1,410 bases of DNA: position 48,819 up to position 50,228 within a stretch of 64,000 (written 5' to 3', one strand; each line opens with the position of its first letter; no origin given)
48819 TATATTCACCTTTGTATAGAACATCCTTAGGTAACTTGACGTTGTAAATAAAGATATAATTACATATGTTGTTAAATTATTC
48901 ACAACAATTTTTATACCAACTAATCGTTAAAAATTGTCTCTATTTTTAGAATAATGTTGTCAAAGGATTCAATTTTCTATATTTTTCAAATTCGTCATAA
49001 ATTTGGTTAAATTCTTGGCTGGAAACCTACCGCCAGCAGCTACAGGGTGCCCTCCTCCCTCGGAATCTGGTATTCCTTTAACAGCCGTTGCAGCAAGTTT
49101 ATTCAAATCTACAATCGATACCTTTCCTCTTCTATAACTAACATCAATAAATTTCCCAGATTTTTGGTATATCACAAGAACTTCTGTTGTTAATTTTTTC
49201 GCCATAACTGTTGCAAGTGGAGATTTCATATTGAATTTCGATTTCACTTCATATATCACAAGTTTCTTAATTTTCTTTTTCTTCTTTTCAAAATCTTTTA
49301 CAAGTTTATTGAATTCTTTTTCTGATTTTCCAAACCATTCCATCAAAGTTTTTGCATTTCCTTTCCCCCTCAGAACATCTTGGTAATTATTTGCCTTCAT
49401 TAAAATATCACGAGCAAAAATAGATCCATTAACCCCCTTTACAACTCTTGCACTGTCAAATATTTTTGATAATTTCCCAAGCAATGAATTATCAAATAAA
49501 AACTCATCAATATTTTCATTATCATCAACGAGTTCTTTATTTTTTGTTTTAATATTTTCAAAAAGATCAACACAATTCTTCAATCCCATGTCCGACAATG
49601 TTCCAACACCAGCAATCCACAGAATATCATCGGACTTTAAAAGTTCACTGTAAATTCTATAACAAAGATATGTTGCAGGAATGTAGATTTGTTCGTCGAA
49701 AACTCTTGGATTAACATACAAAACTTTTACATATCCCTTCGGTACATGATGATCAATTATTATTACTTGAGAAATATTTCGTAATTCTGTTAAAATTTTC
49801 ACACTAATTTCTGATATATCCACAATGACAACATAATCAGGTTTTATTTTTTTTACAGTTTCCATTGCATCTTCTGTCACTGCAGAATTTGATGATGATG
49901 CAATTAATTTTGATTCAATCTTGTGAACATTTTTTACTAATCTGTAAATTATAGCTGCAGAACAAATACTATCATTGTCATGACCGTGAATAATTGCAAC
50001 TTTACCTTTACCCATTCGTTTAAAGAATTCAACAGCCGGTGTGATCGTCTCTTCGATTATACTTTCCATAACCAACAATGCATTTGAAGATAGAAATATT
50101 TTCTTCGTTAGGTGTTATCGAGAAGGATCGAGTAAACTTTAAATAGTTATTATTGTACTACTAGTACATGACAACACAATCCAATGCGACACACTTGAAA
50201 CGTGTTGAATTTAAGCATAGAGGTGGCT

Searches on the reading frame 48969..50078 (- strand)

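Call 13: search_protein_families(library=pfam, proteins=[window:48969-50078:-], max_evalue=0.00001)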
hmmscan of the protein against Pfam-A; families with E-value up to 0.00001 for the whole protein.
window:48969-50078:- (369 aa): 2 families
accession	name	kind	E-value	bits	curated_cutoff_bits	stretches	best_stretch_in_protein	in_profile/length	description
PF01368.27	DHH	-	3.9e-09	37.3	28.1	1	27-126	2-88/125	DHH family, N-terminal domain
PF02272.25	DHHA1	-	1.4e-07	32.3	25.9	1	287-365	20-97/102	DHHA1 domain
